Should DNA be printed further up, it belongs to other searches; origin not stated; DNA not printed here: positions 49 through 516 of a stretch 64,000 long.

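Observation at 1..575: Tandem array of Lys/Pro-rich mini-genes feeding into an M24 hydrolase gene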

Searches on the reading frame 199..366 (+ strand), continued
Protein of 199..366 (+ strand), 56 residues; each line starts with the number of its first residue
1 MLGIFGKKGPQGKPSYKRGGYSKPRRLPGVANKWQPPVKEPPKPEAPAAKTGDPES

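Call 55: find_homologous_proteins(query=A3, max_evalue=0.01)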
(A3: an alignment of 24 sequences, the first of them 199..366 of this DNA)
Query A3 (24 sequences) (56 aa, profile of the alignment): 31 proteins with E <= 0.01 among 198 candidates.
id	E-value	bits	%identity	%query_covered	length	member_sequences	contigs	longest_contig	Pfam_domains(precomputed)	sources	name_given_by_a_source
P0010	1.6e-22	97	75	100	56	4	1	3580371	-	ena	-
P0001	2.2e-22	97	89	100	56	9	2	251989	-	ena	-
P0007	2.3e-22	97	77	100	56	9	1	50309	-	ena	-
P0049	7.1e-22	95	77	100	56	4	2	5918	-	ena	-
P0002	1.9e-21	94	84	100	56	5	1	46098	-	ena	-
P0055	3.3e-21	93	73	100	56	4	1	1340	-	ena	-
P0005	1.2e-20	91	77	100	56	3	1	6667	-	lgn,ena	-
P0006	1.3e-20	91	76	91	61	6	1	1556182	-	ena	-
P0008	1.5e-20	91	73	100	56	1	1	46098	-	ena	-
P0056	1.8e-20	91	69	98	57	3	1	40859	-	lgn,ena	-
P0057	3.5e-20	90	66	95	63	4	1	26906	-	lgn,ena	-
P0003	4.3e-18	83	82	100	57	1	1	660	-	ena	-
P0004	4.6e-18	83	84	100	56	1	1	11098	-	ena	-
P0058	6.0e-18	83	65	91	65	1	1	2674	-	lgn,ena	-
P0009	1.1e-17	82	72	100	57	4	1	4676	-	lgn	-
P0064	4.6e-11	61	41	66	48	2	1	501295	-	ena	-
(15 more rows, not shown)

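Call 57: find_encoding_contigs(protein=P0064, flank=5000, max_places=3)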
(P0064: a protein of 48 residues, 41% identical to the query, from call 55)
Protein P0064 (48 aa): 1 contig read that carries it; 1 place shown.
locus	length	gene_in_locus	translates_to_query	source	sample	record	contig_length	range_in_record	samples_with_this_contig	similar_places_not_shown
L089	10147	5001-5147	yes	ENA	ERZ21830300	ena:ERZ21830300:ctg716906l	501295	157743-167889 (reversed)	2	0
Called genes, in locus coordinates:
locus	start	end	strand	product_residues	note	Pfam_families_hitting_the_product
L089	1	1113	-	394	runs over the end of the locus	PF02515:CoA_transf_3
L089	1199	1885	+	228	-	-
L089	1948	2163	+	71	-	-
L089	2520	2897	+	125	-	PF01402:RHH_1 (faint)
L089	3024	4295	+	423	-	PF00296:Bac_luciferase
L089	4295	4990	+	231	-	-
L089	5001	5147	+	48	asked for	-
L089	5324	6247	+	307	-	PF03446:NAD_binding_2, PF03807:F420_oxidored (weak), PF14833:NAD_binding_11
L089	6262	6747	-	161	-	-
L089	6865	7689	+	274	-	PF01149:Fapy_DNA_glyco, PF06831:H2TH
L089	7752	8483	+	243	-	PF05685:Uma2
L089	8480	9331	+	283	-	PF00378:ECH_1, PF16113:ECH_2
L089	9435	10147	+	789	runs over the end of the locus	PF13289:SIR2_2, PF03109:ABC1 (faint), PF00069:Pkinase, PF07714:PK_Tyr_Ser-Thr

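Call 64: search_dna_similar(query=P0013, collection=plasmids, mode=protein, max_evalue=0.001)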
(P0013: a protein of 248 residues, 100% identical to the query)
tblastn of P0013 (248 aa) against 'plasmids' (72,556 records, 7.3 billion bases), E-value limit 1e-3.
No match.

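Call 65: search_dna_similar(query=P0013, collection=phages, mode=protein, max_evalue=0.001)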
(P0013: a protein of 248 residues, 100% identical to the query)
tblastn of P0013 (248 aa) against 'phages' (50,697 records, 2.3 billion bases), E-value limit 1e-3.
No match.

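Call 66: predict_structure(alignment_id=A1)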
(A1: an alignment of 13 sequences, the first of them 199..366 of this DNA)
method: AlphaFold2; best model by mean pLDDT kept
length: 56 residues; sequences in the alignment: 13
mean_pLDDT: 62.5   pTM: 0.14
mean pLDDT of the five models: 62.5, 59.6, 57.9, 57.6, 57.4
residues with pLDDT >= 90: 0; 70-90: 11; 50-70: 43; < 50: 2
segments of 3 or more residues with pLDDT < 50: none
pLDDT, mean of each block of 10 residues (from residue 1): 55 61 64 72 66 52
secondary structure, 60 per line:
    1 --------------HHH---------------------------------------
elements in order:

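Call 76: search_protein_families(library=padloc, proteins=[L086:6167-7255:+, L086:7261-7950:+, L086:5166-5972:+, L086:2574-3341:+, L086:3322-3813:+, L088:94-3552:-, L088:3654-4208:+, L085:114-1637:+, L085:1654-3132:+, L089:9435-10145:+], max_evalue=0.001)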
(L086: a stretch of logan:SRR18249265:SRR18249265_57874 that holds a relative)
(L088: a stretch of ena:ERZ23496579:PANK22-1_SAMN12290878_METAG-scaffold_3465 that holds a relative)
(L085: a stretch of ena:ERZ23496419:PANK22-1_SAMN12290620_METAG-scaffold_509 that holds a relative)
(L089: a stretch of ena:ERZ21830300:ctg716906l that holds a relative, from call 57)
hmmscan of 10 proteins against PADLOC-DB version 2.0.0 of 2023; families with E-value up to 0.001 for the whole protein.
L086:6167-7255:+ (363 aa): 105 families (the best 25 are shown)
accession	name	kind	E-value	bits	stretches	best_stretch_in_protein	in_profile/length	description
PDLC04611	PDC-M38A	-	2.5e-75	252.4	1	8-363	2-383/383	-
PDLC02336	AbiLi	-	5.4e-48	162.3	1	10-363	4-340/340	AbiLi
PDLC04610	PDC-M38A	-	6.1e-39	132.3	2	185-363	188-362/362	-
PDLC04608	PDC-M38A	-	2.9e-32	110.8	1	9-346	6-348/367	-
PDLC04607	PDC-M38A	-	8.3e-31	105.1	1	10-323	386-676/715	-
PDLC04609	PDC-M38A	-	1.1e-24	85.4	2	228-341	233-348/371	-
PDLC02979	AriA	-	8.4e-20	69.9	2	236-314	290-373/373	-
PDLC02980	AriA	-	8.8e-19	66.6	2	241-310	229-299/304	-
PDLC04168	GajA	-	8.8e-19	65.6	2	241-314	248-322/570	-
PDLC04182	HEC-01A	-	6.6e-16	56.3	2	236-312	272-349/406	-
PDLC04389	PDC-M07A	-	3.7e-14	50.6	2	265-310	322-367/443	-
PDLC04393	PDC-M07A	-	6e-14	49.9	1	242-310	280-349/435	-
PDLC03878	NsnB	-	2.3e-13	48.6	2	10-126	4-103/345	-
PDLC02981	AriAB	-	7.5e-13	46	1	8-53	3-48/694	-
PDLC04392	PDC-M07A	-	3.7e-12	44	1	239-309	275-346/432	-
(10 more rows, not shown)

L086:7261-7950:+ (230 aa): 3 families
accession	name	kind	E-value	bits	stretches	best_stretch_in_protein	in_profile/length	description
PDLC04624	PDC-M38B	-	6e-40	135.3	1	10-229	14-218/220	-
PDLC04623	PDC-M38B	-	6.7e-26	89.4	1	10-229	4-218/219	-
PDLC02338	AbiLii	-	0.00065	18.1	1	53-195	7-102/125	AbiLii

L086:5166-5972:+ (269 aa): 0 families

L086:2574-3341:+ (256 aa): 0 families

L086:3322-3813:+ (164 aa): 0 families

L088:94-3552:- (1153 aa): 31 families (the best 25 are shown)
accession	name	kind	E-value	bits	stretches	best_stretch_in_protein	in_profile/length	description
PDLC01075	C3a139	-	2.3e-55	186.4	1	13-866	12-761/948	HKD+Snf2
PDLC02621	DrmD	-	2.1e-38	130.2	2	575-872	381-668/1040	DrmD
PDLC02623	DrmD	-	1.8e-32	110.1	2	713-886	518-675/1040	DrmD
PDLC02193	PLD_Helicase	-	1.9e-29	100.5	2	689-872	650-835/905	-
PDLC02619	DrmD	-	1.8e-24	84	2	727-872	414-571/872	DrmD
PDLC00659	HmaA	-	4.4e-23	79.1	1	595-848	374-625/1176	SNF2 helicase / DEAD-box helicase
PDLC02633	DrmD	-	4.8e-23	79.1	2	687-846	482-642/839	DrmD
PDLC02572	DrmA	-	2.1e-21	73.6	2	583-852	386-640/1043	DrmA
PDLC02504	BrxHI|BrxHII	-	6.6e-19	65.4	1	685-882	443-628/971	BrxHII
PDLC02632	DrmD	-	2.1e-18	64.1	2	592-846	398-638/662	DrmD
PDLC02500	BrxHI|BrxHII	-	4.1e-18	63.3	1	711-874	461-612/933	BrxHI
PDLC02625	DrmD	-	1.2e-15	55.2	1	709-862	245-401/792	DrmD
PDLC02840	DpdE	-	2.8e-15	53.7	1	549-844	396-665/1091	DpdE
PDLC02620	DrmD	-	5.1e-14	49.2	1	724-846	481-590/1060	DrmD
PDLC04556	PDC-M27C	-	3.2e-13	46.9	2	791-834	758-802/892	-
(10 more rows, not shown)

L088:3654-4208:+ (185 aa): 0 families

L085:114-1637:+ (508 aa): 0 families

L085:1654-3132:+ (493 aa): 0 families

L089:9435-10145:+ (237 aa): 7 families
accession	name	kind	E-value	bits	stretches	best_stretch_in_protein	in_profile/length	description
PDLC03856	LmuA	-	1.1e-14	52.4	1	21-232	14-216/433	-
PDLC00407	ThsA1|ThsA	-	2.9e-09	34.1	1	24-226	23-201/478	STALD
PDLC00409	ThsA1|ThsA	-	1.2e-07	29.3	1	156-226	131-202/242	STALD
PDLC04083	SIR2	-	3.4e-06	24.2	1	23-115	16-114/371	-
PDLC04087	SIR2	-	3.5e-05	20.8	1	21-114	16-112/343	-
PDLC04082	SIR2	-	0.0001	19.3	1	21-74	15-67/345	-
PDLC02419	Aga_SIR2-PNTD1-PNTD2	-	0.00014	18.7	1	131-226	126-218/558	Class I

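Call 79: search_protein_families(library=ncbifam, proteins=[P0013, P0038, P0046, P0047, P0048, L084:4707-4919:+, L085:4684-4851:+, L086:4720-4911:+, L089:5001-5144:+], max_evalue=1)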
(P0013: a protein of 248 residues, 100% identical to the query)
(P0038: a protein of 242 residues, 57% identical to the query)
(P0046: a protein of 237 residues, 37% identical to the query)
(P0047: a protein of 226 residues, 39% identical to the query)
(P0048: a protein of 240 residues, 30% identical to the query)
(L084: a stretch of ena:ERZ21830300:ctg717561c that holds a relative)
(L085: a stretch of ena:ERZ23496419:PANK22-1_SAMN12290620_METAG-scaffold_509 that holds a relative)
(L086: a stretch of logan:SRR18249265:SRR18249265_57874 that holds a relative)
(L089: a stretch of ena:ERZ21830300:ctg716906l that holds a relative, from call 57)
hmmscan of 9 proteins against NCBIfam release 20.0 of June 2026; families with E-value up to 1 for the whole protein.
P0013 (248 aa): 0 families

P0038 (242 aa): 0 families

P0046 (237 aa): 1 family
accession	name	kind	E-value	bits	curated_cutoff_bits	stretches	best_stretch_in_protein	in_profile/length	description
NF000438.2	blaPOM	exception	0.052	12.7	610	1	14-64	9-55/286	POM family subclass B3 metallo-beta-lactamase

P0047 (226 aa): 0 families

P0048 (240 aa): 1 family
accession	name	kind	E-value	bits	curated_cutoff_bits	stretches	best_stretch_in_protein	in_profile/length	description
NF011844.0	PRK15316.1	equivalog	0.063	9.8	3870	1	10-97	1959-2045/2683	RatA-like protein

L084:4707-4919:+ (71 aa): 0 families

L085:4684-4851:+ (56 aa): 0 families

L086:4720-4911:+ (64 aa): 0 families

L089:5001-5144:+ (48 aa): 0 families

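Call 80: search_protein_families(library=phrogs, proteins=[P0013, P0046, P0047, P0048, window:199-366:+, L084:4707-4919:+, L085:4684-4851:+, L086:4720-4911:+], max_evalue=0.1)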
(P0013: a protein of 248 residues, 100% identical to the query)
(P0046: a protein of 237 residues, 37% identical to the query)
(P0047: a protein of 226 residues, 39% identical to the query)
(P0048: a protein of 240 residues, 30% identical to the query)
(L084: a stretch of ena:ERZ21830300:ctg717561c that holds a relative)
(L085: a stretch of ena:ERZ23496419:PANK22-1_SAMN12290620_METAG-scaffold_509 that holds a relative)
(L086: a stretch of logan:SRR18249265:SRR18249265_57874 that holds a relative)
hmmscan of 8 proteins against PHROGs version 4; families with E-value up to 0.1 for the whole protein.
P0013 (248 aa): 0 families

P0046 (237 aa): 0 families

P0047 (226 aa): 1 family
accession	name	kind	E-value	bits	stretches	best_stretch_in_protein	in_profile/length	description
phrog_26758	-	tail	0.098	11.2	1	6-125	764-884/1308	tail fiber protein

P0048 (240 aa): 0 families

window:199-366:+ (56 aa): 0 families

L084:4707-4919:+ (71 aa): 0 families

L085:4684-4851:+ (56 aa): 0 families

L086:4720-4911:+ (64 aa): 0 families

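Call 81: search_solved_structures(query=A2, max_evalue=1)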
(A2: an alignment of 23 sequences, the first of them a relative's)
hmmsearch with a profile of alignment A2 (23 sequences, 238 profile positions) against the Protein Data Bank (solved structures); distinct sequences matched with E-value up to 1: 0.
